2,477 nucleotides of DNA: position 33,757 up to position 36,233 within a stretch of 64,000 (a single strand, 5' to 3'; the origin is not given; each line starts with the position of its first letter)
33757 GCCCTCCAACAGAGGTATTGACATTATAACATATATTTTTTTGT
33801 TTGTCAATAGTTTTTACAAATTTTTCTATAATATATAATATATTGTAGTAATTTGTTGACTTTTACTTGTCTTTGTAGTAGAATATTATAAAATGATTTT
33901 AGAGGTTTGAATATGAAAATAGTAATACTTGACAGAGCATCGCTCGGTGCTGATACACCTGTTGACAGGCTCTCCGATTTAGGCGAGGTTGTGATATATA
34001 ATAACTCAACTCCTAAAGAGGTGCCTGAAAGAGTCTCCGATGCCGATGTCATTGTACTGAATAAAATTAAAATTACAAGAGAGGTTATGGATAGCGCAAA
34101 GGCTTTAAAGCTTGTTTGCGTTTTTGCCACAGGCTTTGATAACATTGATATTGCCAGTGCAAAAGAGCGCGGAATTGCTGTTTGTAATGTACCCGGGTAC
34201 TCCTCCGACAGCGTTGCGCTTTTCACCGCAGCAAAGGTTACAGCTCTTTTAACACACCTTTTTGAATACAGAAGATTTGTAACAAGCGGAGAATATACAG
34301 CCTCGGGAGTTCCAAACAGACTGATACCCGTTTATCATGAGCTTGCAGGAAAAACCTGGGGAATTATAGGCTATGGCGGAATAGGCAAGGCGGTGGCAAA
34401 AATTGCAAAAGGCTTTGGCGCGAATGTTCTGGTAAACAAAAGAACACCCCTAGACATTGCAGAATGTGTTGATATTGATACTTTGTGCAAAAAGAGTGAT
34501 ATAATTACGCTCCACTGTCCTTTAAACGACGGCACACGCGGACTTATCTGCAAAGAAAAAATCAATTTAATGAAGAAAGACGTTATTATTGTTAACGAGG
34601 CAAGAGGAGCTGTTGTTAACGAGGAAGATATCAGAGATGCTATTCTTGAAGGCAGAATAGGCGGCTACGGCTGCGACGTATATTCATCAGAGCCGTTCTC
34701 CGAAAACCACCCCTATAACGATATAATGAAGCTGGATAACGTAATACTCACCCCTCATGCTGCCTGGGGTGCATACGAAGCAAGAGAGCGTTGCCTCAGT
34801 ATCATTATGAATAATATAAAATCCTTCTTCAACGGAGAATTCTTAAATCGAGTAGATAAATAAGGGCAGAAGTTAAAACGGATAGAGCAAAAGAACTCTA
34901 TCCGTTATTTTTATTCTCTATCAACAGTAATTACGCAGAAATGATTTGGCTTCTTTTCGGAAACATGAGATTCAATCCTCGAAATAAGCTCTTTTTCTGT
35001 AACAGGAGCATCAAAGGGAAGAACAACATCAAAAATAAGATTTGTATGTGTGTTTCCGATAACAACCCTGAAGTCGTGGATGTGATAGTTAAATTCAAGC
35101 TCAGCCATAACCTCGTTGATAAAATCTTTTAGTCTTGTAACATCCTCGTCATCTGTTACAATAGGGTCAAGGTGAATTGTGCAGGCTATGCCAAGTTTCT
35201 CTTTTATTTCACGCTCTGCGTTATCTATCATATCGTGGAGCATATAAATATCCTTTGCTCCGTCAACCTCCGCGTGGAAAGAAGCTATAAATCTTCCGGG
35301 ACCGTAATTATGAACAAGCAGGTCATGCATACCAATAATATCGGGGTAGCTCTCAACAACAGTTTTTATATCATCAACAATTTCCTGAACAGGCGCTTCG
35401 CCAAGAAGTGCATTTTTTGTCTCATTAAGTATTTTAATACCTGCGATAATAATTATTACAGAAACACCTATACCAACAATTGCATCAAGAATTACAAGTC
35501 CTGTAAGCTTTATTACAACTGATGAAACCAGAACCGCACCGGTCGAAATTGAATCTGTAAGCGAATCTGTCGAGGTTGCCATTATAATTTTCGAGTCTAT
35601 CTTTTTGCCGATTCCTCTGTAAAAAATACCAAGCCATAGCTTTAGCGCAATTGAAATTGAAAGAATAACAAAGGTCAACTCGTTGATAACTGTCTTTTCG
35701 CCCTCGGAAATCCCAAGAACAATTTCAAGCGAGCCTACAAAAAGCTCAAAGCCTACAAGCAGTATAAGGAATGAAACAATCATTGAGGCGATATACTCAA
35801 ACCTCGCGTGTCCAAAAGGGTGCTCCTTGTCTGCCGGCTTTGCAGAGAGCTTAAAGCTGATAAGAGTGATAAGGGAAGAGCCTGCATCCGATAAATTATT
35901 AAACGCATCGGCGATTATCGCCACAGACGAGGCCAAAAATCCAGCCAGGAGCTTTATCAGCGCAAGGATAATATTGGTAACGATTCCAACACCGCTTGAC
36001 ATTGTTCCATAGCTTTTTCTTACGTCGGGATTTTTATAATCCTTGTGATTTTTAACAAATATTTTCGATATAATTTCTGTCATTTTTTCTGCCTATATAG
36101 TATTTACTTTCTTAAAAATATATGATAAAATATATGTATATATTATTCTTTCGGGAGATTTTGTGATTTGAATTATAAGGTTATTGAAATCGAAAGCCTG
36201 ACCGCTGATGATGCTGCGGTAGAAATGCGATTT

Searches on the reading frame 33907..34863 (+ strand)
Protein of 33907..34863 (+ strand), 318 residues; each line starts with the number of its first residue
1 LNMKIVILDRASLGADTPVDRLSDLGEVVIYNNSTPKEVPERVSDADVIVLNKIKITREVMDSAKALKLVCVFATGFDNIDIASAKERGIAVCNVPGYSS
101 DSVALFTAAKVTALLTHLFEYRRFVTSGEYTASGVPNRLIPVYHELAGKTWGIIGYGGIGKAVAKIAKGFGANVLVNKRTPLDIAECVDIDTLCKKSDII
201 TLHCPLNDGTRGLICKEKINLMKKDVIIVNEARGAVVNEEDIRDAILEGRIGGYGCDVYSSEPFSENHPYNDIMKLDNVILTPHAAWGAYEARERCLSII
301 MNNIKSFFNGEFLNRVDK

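Call 5: search_protein_families(library=ncbifam, proteins=[window:33907-34863:+], max_evalue=0.00001)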
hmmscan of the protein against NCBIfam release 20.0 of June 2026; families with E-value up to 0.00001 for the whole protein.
window:33907-34863:+ (318 aa): 24 families
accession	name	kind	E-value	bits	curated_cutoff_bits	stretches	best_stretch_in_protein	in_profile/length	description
NF006263.0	PRK08410.1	equivalog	2.1e-93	313.2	389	1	3-310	1-309/311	D-2-hydroxyacid dehydrogenase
NF005069.0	PRK06487.1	equivalog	6.6e-85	285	448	1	2-316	3-319/320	2-hydroxyacid dehydrogenase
NF009714.1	PRK13243.1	equivalog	2.7e-61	207.7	455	1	35-311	34-316/332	glyoxylate reductase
NF005387.0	PRK06932.1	equivalog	4.8e-60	203.2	492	1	3-308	2-310/314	2-hydroxyacid dehydrogenase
TIGR01327.1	PGDH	equivalog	1.5e-57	195.6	454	1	27-313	22-306/525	phosphoglycerate dehydrogenase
NF008759.0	PRK11790.1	equivalog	7.8e-49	166.4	404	1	36-309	45-318/410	phosphoglycerate dehydrogenase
NF005750.0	PRK07574.1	equivalog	8.2e-42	143.6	329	1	28-313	72-362/386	NAD-dependent formate dehydrogenase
NF000492.1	vanH_gen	exception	1e-36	126.6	540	1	53-292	51-295/312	D-lactate dehydrogenase VanH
NF011938.0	PRK15409.1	equivalog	3.2e-36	125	492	1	20-311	17-312/324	glyoxylate/hydroxypyruvate reductase GhrB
NF005027.0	PRK06436.1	equivalog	7.7e-35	120.5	261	1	44-316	33-288/303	2-hydroxyacid dehydrogenase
NF041369.1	Dhydh_Halo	equivalog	2.8e-33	115.5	400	1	56-316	45-304/305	D-2-hydroxyacid dehydrogenase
NF000371.1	vanH_Agroup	exception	2.1e-31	109.3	700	1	66-293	71-301/322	VanH-A/VanH-Pt family D-lactate dehydrogenase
NF000004.1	vanH-D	exception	3.9e-31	108.4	550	1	66-307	72-313/323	D-lactate dehydrogenase VanH-D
NF001309.0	PRK00257.1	equivalog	4.2e-30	105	434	2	145-311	113-281/379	4-phosphoerythronate dehydrogenase PdxB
NF000151.1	vanH-Ac1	exception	1.4e-27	97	750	1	68-292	104-332/351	D-lactate dehydrogenase VanH-Ac1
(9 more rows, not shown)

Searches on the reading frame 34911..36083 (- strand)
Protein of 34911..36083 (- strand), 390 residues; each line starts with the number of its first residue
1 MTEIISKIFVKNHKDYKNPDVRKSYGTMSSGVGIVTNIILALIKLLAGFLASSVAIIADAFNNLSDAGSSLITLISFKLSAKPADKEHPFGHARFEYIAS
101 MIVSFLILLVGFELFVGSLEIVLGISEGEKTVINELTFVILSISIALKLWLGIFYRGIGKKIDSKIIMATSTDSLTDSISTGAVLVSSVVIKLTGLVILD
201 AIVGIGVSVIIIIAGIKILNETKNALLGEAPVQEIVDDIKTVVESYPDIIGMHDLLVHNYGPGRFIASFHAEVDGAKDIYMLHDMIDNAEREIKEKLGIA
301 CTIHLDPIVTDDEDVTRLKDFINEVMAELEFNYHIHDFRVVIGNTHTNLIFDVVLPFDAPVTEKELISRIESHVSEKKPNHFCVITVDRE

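Call 5: search_protein_families(library=ncbifam, proteins=[window:34911-36083:-], max_evalue=0.00001)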
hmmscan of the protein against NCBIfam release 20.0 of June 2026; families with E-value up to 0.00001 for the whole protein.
window:34911-36083:- (390 aa): 10 families
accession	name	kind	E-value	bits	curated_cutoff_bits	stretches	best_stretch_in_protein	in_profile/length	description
TIGR01297.1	CDF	superfamily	1e-60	205.5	82.35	1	32-307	7-282/285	cation diffusion facilitator family transporter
NF033615.1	CDF_MamM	equivalog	1.3e-35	123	350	1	28-305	10-284/290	magnetosome biogenesis CDF transporter MamM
NF050169.1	CatEfflxFieF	equivalog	6.5e-34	117.4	420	1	28-308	6-282/282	cation efflux pump FieF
NF007064.0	PRK09509.1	equivalog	5e-33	114.4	447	1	35-310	18-289/300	CDF family cation-efflux transporter FieF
NF033616.1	CDF_MamB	equivalog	1.4e-30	106.8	350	1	33-305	12-279/284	magnetosome biogenesis CDF transporter MamB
NF052602.1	Zn_efflux_Cdf31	equivalog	1.8e-29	103.1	460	1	33-315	13-297/299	CDF family zinc efflux transporter Cdf31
NF052621.1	MngEfTpMntE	equivalog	6.5e-29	101.3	500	1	34-307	11-281/293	manganese efflux transporter MntE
NF040994.1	MamV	equivalog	2.1e-18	66.5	500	1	34-332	18-305/319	CDF transporter MamV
NF002923.0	PRK03557.1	equivalog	2.8e-17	63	408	1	38-286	29-272/313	CDF family zinc transporter ZitB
NF033827.1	CDF_efflux_DmeF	equivalog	2.6e-09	36.9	250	0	175-286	186-295/309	CDF family Co(II)/Ni(II) efflux transporter DmeF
